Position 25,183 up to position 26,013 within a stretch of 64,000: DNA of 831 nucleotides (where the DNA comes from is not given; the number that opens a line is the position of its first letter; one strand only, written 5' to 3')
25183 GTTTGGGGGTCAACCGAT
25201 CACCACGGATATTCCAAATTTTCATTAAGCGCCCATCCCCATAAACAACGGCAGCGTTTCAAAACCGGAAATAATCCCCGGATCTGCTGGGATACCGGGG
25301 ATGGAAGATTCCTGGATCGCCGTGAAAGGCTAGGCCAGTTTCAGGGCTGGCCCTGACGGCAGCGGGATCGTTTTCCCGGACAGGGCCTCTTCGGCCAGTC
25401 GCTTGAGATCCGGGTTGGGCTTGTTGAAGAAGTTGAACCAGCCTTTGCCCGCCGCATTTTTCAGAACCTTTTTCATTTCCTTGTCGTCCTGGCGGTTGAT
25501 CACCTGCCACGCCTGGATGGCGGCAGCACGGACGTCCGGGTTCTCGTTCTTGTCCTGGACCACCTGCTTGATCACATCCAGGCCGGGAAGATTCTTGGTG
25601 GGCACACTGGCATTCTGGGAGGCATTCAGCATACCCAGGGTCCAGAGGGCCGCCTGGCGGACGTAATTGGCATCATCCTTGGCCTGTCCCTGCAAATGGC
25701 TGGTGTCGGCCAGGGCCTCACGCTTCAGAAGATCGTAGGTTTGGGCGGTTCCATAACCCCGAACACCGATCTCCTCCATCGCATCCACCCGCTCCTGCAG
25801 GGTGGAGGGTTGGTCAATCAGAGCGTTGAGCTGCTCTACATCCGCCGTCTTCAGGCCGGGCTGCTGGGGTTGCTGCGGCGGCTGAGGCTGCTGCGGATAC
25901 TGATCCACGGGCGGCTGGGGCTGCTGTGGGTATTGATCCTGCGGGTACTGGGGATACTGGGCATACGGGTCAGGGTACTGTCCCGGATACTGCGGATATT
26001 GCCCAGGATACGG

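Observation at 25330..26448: Prion-like Pro/Gln/Tyr-rich disordered protein with a folded HEAT-like C-terminus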

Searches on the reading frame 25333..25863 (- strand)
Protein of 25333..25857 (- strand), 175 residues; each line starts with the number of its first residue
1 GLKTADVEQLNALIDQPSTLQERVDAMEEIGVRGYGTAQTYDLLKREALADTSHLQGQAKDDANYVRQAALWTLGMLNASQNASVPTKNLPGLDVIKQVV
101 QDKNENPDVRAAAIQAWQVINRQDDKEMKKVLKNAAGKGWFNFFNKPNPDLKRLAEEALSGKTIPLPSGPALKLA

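Call 7: find_homologous_proteins(query=window:25333-25857:-, max_evalue=0.001)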
Query seq(175 aa) (175 aa): 1 proteins with E <= 0.001 among 404 candidates.
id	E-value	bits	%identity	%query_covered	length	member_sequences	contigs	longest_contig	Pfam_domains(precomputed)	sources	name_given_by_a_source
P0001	5.9e-48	181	60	89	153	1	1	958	PF02985.29,PF13646.13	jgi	jgi:HEAT repeat protein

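Call 11: find_encoding_contigs(protein=P0001, flank=5000)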
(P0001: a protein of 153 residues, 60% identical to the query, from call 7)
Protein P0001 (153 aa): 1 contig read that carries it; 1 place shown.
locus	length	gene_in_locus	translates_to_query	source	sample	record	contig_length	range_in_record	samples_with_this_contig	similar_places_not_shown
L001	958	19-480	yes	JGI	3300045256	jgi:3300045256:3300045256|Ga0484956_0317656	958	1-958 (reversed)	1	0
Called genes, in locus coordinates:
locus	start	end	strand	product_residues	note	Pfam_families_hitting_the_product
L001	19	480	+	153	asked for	PF13646:HEAT_2 (faint), PF02985:HEAT (faint)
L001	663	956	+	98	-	?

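Call 27: find_related_loci(query=A2, collection=genome_contigs, flank=10000)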
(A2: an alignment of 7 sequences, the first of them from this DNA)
Query A2 (177 aa) in genome_contigs; peptide patterns used: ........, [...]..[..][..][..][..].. (x = any residue, [..] = any of these).
117 stretches matched a pattern; 9 encode a relative of the query (tblastn E <= 1e-3); 9 distinct loci.
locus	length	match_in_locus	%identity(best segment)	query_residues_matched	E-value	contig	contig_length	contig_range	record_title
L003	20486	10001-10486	65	5-176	2e-71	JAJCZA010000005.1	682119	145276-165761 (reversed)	MAG: Vampirovibrionales bacterium isolate OFTM381 OFTM381_4, whole genome shotgun sequence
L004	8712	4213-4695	64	1-169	4e-67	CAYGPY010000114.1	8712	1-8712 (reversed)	MAG TPA_asm: uncultured Vampirovibrionales bacterium isolate ERP117304_co3_122 genome assembly, contig: NODE_11501_lengt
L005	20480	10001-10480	64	3-169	2e-66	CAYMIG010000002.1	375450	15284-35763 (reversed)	MAG TPA_asm: uncultured Vampirovibrionales bacterium isolate SRP290908_co2_77 genome assembly, contig: NODE_13_length_37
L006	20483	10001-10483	62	3-170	5e-65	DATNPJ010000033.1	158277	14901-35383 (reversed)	MAG TPA_asm: Coleofasciculaceae cyanobacterium isolate SMAG_U16478 k141_1477677, whole genome shotgun sequence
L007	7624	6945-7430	61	2-171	4e-64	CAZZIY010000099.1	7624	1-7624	MAG TPA_asm: uncultured Vampirovibrionales bacterium isolate SRP124364_co1_423 genome assembly, contig: NODE_11788_lengt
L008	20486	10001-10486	60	2-171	2e-63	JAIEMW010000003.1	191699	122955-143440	MAG: Cyanobacteriota bacterium isolate co.spades.CONCOCT.2.5kb_148 c_000000000030, whole genome shotgun sequence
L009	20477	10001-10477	60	4-171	8e-53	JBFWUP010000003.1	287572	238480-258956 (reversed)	MAG: Candidatus Melainabacteria bacterium isolate CA_2019_TPBF_73 NODE_368_length_287572_cov_48.950825_TPBF, whole genom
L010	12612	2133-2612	49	4-170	6e-45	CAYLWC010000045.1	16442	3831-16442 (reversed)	MAG TPA_asm: uncultured Vampirovibrionales bacterium isolate SRP144015_co1_126 genome assembly, contig: NODE_1738_length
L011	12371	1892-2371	46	4-172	2e-44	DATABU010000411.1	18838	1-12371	MAG TPA_asm: Longimicrobiaceae bacterium isolate SMAG_U6706 k141_2601969, whole genome shotgun sequence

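Call 29: predict_structure(alignment_id=A1)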
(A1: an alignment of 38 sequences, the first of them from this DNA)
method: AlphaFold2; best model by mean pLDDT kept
length: 177 residues; sequences in the alignment: 38
mean_pLDDT: 93.6   pTM: 0.89
mean pLDDT of the five models: 93.6, 93.6, 93.2, 93.2, 93.0
residues with pLDDT >= 90: 153; 70-90: 16; 50-70: 8; < 50: 0
segments of 3 or more residues with pLDDT < 50: none
pLDDT, mean of each block of 10 residues (from residue 1): 89 98 98 96 98 98 98 98 88 97 96 98 95 95 79 97 93 64
secondary structure, 60 per line:
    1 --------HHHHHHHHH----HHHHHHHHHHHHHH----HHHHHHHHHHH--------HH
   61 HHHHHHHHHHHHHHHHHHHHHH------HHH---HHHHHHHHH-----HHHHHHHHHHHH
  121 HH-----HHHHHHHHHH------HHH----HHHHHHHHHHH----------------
elements in order: H9-17 H22-35 H40-50 H59-82 H95-103 H109-122 H128-137 H151-161
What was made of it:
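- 25378..25857 (-): Folded HEAT/ARM-type helical-repeat domain, aa 198-357 (eight helices, about four repeats). It is a portable protein-binding module. AF2 pLDDT 93.6, pTM 0.89 (call 29).
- On HEAT-repeat domain (Pfam HEAT_2, PF13646): AF2 model with pLDDT 93.6 and eight helices (call 29).
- Checked: The AlphaFold2 model of aa 196-372 has mean pLDDT 93.6 and eight helices (call 29).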

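Call 32: fold_search(model_id=the predicted structure, library=pdb)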
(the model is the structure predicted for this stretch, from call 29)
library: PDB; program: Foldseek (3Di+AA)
matches with E <= 10: 827; with E <= 0.001: 0
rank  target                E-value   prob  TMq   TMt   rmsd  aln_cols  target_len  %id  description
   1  3woz_D                5.8e-03  0.99  0.30  0.26  11.6       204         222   13  Crystal structure of CLASP2 TOG domain (TOG3) (released 2015-05-27)
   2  4d4z_A                1.2e-02  1.00  0.57  0.37   3.0       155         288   19  STRUCTURE OF HUMAN DEOXYHYPUSINE HYDROXYLASE in complex with glycerol (released 2015-04-15)
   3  5mfm_A                1.8e-02  1.00  0.49  0.29   6.9       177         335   19  Designed armadillo repeat protein peptide fusion YIIIM6AII_GS11_(KR)5 (released 2017-09-13)
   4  4d4z_B                2.9e-02  1.00  0.56  0.36   3.7       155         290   19  STRUCTURE OF HUMAN DEOXYHYPUSINE HYDROXYLASE in complex with glycerol (released 2015-04-15)
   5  5mfd_J                3.2e-02  1.00  0.48  0.30   6.2       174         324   20  Designed armadillo repeat protein YIIIM''6AII in complex with pD_(KR)5 (released 2017-07-19)
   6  5mfe_A                4.9e-02  1.00  0.51  0.35   5.6       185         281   16  Designed armadillo repeat protein YIIIM5AII in complex with (RR)4 peptide (released 2017-09-13)
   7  4lac_A                5.6e-02  1.00  0.54  0.43   4.8       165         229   19  Crystal Structure of Protein Phosphatase 2A (PP2A) and PP2A phosphatase activator (PTPA) complex with ATPgammaS (released 2013-10-09)
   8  6s9p_A                5.6e-02  0.97  0.39  0.24   8.8       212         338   16  Designed Armadillo Repeat protein internal Lock2 fused to target peptide KRKAKITWKR (released 2020-02-19)
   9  6s9p_B                5.9e-02  1.00  0.51  0.30   5.6       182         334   16  Designed Armadillo Repeat protein internal Lock2 fused to target peptide KRKAKITWKR (released 2020-02-19)
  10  6s9m_D                6.2e-02  1.00  0.51  0.34   6.0       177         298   18  Designed Armadillo Repeat protein Lock2 fused to target peptide KRKRKAKITW (released 2020-02-19)
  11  1jpp_A                7.1e-02  0.97  0.42  0.19   7.4       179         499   11  The Structure of a beta-Catenin Binding Repeat from Adenomatous Polyposis Coli (APC) in Complex with beta-Catenin (released 2002-01-16)
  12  3woz_A                7.5e-02  0.82  0.30  0.26  11.9       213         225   12  Crystal structure of CLASP2 TOG domain (TOG3) (released 2015-05-27)
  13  5mfi_A                8.6e-02  0.98  0.41  0.33   7.6       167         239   18  Designed armadillo repeat protein YIII(Dq.V2)4CqI in complex with peptide (KR)4 (released 2017-09-13)
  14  9mf5_A                8.6e-02  0.98  0.44  0.17   9.7       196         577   18  CryoEM structure of the Protein Phosphatase 2A (Abeta-B56gamma-Calpha) holoenzyme complex (released 2025-07-09)
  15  7sqc_N3               8.6e-02  0.54  0.26  0.11  13.7       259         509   13  Ciliary C1 central pair apparatus isolated from Chlamydomonas reinhardtii (released 2022-04-13)
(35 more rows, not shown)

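Call 44: search_protein_families(library=pfam, proteins=[L011:2724-5648:+, L011:6455-9001:+, L011:8871-12020:-], max_evalue=0.01)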
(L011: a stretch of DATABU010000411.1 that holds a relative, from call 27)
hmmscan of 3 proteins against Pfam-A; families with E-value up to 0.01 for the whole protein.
L011:2724-5648:+ (974 aa): 20 families
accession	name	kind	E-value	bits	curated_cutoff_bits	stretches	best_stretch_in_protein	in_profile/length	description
PF13424.12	TPR_12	-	2.1e-93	307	30.1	8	612-684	4-76/77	Tetratricopeptide repeat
PF13374.12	TPR_10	-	1e-75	248.2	27.5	8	652-693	1-42/42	Tetratricopeptide repeat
PF24885.1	TPR_NPHP3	-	9.1e-57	192.6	100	5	604-727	92-215/239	Nephrocystin-3 TPR domain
PF00069.31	Pkinase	-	1.2e-41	143.3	31.7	1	202-409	1-198/263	Protein kinase domain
PF07714.23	PK_Tyr_Ser-Thr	-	9.1e-32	110.8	23.1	1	204-411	3-208/258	Protein tyrosine and serine/threonine kinase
PF17874.7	TPR_MalT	-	6.3e-22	78.7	45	3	650-768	77-192/336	MalT-like TPR region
PF13176.12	TPR_7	-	2.9e-20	71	27.9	3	655-684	1-30/36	Tetratricopeptide repeat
PF07719.23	TPR_2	-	4.9e-19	67.3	27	1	653-683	1-31/34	Tetratricopeptide repeat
PF00515.34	TPR_1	-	1.3e-18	66.3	27.8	1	654-683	2-31/34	Tetratricopeptide repeat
PF13181.12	TPR_8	-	9.1e-17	60.2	25.7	1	653-684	1-32/34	Tetratricopeptide repeat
PF13432.12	TPR_16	-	3.2e-14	53.5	32.7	3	618-682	4-60/65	Tetratricopeptide repeat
PF14559.12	TPR_19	-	2.1e-09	38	25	1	623-682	3-54/68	Tetratricopeptide repeat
PF13428.12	TPR_14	-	3.2e-08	33.9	23.5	0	657-682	5-30/44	Tetratricopeptide repeat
PF13431.12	TPR_17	-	3.2e-08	33.6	24.4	0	776-799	10-33/34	Tetratricopeptide repeat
PF03109.22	ABC1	-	2e-06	27.6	22.9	1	278-353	144-219/244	ABC1 atypical kinase-like domain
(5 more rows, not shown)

L011:6455-9001:+ (848 aa): 0 families

L011:8871-12020:- (1049 aa): 0 families

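Call 45: find_related_loci(query=A2, collection=metagenome_contigs, flank=8000)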
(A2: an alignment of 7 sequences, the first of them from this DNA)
Query A2 (177 aa) in metagenome_contigs; peptide patterns used: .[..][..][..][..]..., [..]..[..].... (x = any residue, [..] = any of these).
415 stretches matched a pattern; 1 encode a relative of the query (tblastn E <= 1e-3); 1 distinct loci.
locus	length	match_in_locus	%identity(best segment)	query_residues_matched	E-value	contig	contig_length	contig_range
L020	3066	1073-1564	64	4-176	1e-73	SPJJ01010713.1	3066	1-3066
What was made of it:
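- Tried and rejected: The metagenome-contig scan gave one short locus only (call 45).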

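Call 59: search_protein_families(library=pfam, proteins=[L005:10779-12242:+, L006:10888-12471:+, L006:12681-14297:+, L009:10666-12273:+, L010:2798-4318:+, L004:4917-6527:+, L004:6822-8459:+, L009:12324-13100:+], max_evalue=0.01)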
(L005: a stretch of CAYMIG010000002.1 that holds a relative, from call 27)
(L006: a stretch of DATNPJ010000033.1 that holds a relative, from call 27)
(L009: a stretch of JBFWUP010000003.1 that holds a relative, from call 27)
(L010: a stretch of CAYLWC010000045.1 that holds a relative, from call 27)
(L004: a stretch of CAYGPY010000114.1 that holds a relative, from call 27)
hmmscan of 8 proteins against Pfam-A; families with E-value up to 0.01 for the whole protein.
L005:10779-12242:+ (487 aa): 2 families
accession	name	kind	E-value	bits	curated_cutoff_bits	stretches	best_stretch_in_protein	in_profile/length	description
PF09992.14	NAGPA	-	6.1e-45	153.9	25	1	298-474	2-168/169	Phosphodiester glycosidase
PF11741.13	AMIN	-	0.0023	18.4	20.5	0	33-58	58-83/101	AMIN domain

L006:10888-12471:+ (527 aa): 1 family
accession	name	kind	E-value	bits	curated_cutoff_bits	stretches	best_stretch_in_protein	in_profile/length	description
PF09992.14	NAGPA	-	2.8e-42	145.3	25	1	341-514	2-168/169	Phosphodiester glycosidase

L006:12681-14297:+ (538 aa): 9 families
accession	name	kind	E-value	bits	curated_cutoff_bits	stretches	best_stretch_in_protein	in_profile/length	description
PF14559.12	TPR_19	-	8.6e-07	29.6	25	1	430-472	14-56/68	Tetratricopeptide repeat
PF13432.12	TPR_16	-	0.00011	23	32.7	2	445-497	1-53/65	Tetratricopeptide repeat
PF13431.12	TPR_17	-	0.00037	21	24.4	0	431-460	3-32/34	Tetratricopeptide repeat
PF13428.12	TPR_14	-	0.0014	19.6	23.5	0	442-481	2-41/44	Tetratricopeptide repeat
PF25541.1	TBCA_PH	-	0.0048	17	27.8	0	212-270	53-112/139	PH domain-containing proteins, TBCA domain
PF04977.20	DivIC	-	0.0065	16.7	28.9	0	231-264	19-52/80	Septum formation initiator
PF21771.2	CFAP58_CC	-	0.0066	15.9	27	0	223-299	216-289/306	CFAP58 central coiled coil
PF00261.25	Tropomyosin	-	0.0075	16.2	38.6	0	216-367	14-174/242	Tropomyosin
PF05010.19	TACC_C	-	0.0094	16.1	29.9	0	241-352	6-117/201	Transforming acidic coiled-coil-containing protein (TACC), C-terminal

L009:10666-12273:+ (535 aa): 1 family
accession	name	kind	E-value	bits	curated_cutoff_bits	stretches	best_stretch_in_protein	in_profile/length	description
PF09992.14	NAGPA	-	2.1e-39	135.8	25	1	360-532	6-168/169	Phosphodiester glycosidase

L010:2798-4318:+ (506 aa): 1 family
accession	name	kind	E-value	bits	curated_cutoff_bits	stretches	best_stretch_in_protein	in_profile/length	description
PF09992.14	NAGPA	-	2.6e-41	142.1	25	1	308-483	3-168/169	Phosphodiester glycosidase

L004:4917-6527:+ (536 aa): 1 family
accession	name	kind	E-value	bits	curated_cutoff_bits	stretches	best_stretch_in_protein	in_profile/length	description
PF09992.14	NAGPA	-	4.9e-41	141.2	25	1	356-532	4-169/169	Phosphodiester glycosidase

L004:6822-8459:+ (545 aa): 7 families
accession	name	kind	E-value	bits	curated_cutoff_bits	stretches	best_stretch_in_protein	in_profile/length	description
PF14559.12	TPR_19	-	6.3e-08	33.3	25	1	477-527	10-60/68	Tetratricopeptide repeat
PF13371.12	TPR_9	-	8e-08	32.6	35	1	466-531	3-68/73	Tetratricopeptide repeat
PF13428.12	TPR_14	-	4.3e-06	27.3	23.5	0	460-499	3-42/44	Tetratricopeptide repeat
PF13432.12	TPR_16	-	1.6e-05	25.7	32.7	1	464-526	3-65/65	Tetratricopeptide repeat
PF07719.23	TPR_2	-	0.00011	22.5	27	0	492-525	1-34/34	Tetratricopeptide repeat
PF13181.12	TPR_8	-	0.00074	19.9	25.7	0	458-490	1-33/34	Tetratricopeptide repeat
PF14561.12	TPR_20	-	0.0087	16.8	25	1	442-513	6-78/90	Tetratricopeptide repeat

L009:12324-13100:+ (258 aa): 9 families
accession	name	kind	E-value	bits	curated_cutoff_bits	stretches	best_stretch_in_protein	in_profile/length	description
PF04977.20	DivIC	-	6.3e-09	36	28.9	2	213-256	18-61/80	Septum formation initiator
PF06005.17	ZapB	-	5.1e-05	24.1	31.5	1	209-247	15-53/71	Cell division protein ZapB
PF01166.23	TSC22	-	0.00046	20.7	30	0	212-230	28-46/57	TSC-22/dip/bun family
PF09726.14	Macoilin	-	0.0025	17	32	1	163-234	387-454/671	Macoilin family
PF12808.12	Mto2_bdg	-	0.003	18.3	22.3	0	177-196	26-45/52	Micro-tubular organiser Mto1 C-term Mto2-binding region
PF24670.1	DUF7653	-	0.0037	17.8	27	1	170-244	2-73/125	Domain of unknown function (DUF7653)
PF02183.23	HALZ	-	0.0061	17.1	28.1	0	178-196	17-35/43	Homeobox associated leucine zipper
PF07407.17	Seadorna_VP6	-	0.0061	16.2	27.2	0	168-197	4-33/399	Seadornavirus VP6 protein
PF15035.11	Rootletin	-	0.0082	16.6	36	0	162-246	79-163/188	Ciliary rootlet component, centrosome cohesion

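Call 67: search_solved_structures(query=A1, max_evalue=1)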
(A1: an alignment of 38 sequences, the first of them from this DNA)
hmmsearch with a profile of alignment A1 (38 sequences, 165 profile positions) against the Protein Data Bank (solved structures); distinct sequences matched with E-value up to 1: 47.
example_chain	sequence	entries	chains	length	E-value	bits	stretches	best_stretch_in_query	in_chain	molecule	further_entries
5mfd_A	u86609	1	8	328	6.7e-10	42.1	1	11-105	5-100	YIIIM''6AII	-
4v3o_A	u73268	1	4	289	1e-08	38.2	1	10-105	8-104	YIII_M5_AII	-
9sah_A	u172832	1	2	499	2.2e-08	37.1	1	106-152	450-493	E4-NB2 synthetic fusion protein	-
4plr_A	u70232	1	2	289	4.3e-08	36.2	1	10-89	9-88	Arm00008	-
4plq_A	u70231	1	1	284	7.4e-08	35.4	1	11-89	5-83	Arm00011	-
4pls_A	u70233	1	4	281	9.5e-08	35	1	11-106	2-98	Arm00010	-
4v3r_A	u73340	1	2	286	3.5e-07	33.2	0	11-88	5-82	YIII_M5_AII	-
4v3q_A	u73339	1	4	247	2.3e-06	30.6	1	10-88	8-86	YIII_M4_AII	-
4zv6_A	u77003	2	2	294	4.5e-06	29.6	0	105-153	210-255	AlphaRep-7 | alpha-Rep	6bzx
6sa6_A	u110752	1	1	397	1.6e-05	27.8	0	66-108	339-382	DARPin-Armadillo fusion A5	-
4xl5_C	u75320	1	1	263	0.00016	24.5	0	105-153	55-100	bGFP-A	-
8amz_N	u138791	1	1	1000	0.00088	22.2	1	56-146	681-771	26S proteasome non-ATPase regulatory subunit 1 homolog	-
6ft5_A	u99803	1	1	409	0.00092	22.1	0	60-81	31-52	alphaRep A3_A3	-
5dcq_A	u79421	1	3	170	0.0098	18.7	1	105-153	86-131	artificial repeat proteins (alphaREP3)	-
6fsq_A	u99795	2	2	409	0.011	18.6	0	60-81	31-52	alphaRep A3_bGFPD | A3_bGFPD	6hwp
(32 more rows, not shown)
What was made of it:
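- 25378..25857 (-): Profile matches to consensus-designed armadillo repeats, E 7e-10 (call 67).
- On HspBP1/Fes1-type armadillo nucleotide-exchange factor of Hsp70: Profile E 0.04 (call 67).
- The HEAT domain resembles armadillo repeats that bind extended peptides (call 67), so domain-to-linker contacts between molecules are conceivable. Marginal profile match to HspBP1 (E 0.04, call 67).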

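Call 72: find_homologous_proteins(query=A1, max_evalue=0.00001)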
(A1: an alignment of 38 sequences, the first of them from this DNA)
Query A1 (38 sequences) (177 aa, profile of the alignment): 2 proteins with E <= 0.00001 among 8000 candidates.
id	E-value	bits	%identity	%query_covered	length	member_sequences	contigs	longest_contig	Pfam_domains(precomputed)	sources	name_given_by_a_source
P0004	7.0e-65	236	59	94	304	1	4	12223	-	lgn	-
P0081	5.7e-52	194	47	74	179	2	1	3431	PF13646.13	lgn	-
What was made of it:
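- Tried and rejected: Word-indexed protein searches with the C-domain (call 7) and with a 38-sequence profile (call 72) gave only 1-2 hits.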
